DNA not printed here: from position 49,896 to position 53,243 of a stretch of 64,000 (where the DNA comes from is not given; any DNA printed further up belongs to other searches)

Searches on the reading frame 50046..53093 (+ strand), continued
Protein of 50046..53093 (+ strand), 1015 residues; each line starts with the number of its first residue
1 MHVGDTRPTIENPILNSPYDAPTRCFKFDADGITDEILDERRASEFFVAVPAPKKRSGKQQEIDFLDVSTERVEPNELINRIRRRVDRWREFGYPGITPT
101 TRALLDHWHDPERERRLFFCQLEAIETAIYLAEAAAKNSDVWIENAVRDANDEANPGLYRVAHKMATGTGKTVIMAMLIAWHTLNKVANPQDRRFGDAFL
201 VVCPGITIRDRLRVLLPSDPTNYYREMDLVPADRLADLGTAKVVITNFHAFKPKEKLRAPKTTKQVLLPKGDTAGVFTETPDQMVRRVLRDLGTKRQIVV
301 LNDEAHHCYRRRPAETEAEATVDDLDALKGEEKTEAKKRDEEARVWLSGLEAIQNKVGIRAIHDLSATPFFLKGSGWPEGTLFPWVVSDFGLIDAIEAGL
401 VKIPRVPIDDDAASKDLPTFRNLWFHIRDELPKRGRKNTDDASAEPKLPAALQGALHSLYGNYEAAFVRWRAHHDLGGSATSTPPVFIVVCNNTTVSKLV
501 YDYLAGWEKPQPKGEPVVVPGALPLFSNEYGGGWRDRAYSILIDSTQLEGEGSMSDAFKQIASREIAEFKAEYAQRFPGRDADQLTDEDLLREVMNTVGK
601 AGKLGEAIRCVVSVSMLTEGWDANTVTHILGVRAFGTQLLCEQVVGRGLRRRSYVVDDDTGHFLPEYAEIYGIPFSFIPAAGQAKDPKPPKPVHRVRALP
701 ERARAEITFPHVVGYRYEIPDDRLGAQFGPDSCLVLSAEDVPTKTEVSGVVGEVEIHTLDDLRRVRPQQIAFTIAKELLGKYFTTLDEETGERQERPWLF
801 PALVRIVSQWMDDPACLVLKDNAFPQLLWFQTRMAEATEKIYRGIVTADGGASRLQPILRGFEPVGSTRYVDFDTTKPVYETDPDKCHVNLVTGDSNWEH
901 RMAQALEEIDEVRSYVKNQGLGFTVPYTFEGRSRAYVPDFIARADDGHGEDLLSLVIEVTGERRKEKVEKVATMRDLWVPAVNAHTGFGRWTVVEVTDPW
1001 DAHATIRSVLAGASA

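Call 45: search_solved_structures(query=A1, max_evalue=0.01)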
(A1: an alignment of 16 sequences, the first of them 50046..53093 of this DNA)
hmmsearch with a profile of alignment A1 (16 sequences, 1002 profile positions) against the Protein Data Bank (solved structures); distinct sequences matched with E-value up to 0.01: 0.

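Call 83: search_protein_families(library=pfam, alignment_id=A1, max_evalue=0.01)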
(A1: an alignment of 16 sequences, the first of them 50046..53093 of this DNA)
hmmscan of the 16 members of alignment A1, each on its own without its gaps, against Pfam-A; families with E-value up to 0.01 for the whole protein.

A. member 1, window:50046-53093:+ (1015 aa): 2 families
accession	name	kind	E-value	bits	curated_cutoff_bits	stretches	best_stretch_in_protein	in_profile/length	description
PF04851.21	ResIII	-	7.1e-09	36.2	22.5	1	146-311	11-140/164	Type III restriction enzyme, res subunit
PF19778.5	RE_endonuc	-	0.0037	17.5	23.4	1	891-970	7-81/108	Endonuclease domain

B. families by the number of members that match (of 16 scanned): 6 families
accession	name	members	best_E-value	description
PF04851.21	ResIII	16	3.3e-11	Type III restriction enzyme, res subunit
PF13401.12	AAA_22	7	0.00091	AAA domain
PF19778.5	RE_endonuc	5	5.6e-05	Endonuclease domain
PF08722.17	Tn7_TnsA-like_N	1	0.00043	TnsA-like endonuclease N terminal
PF25811.1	CAK-anch_MAT1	1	0.00065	MAT1 C-terminal CAK anchor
PF00317.26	Ribonuc_red_lgN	1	0.0018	Ribonucleotide reductase, all-alpha domain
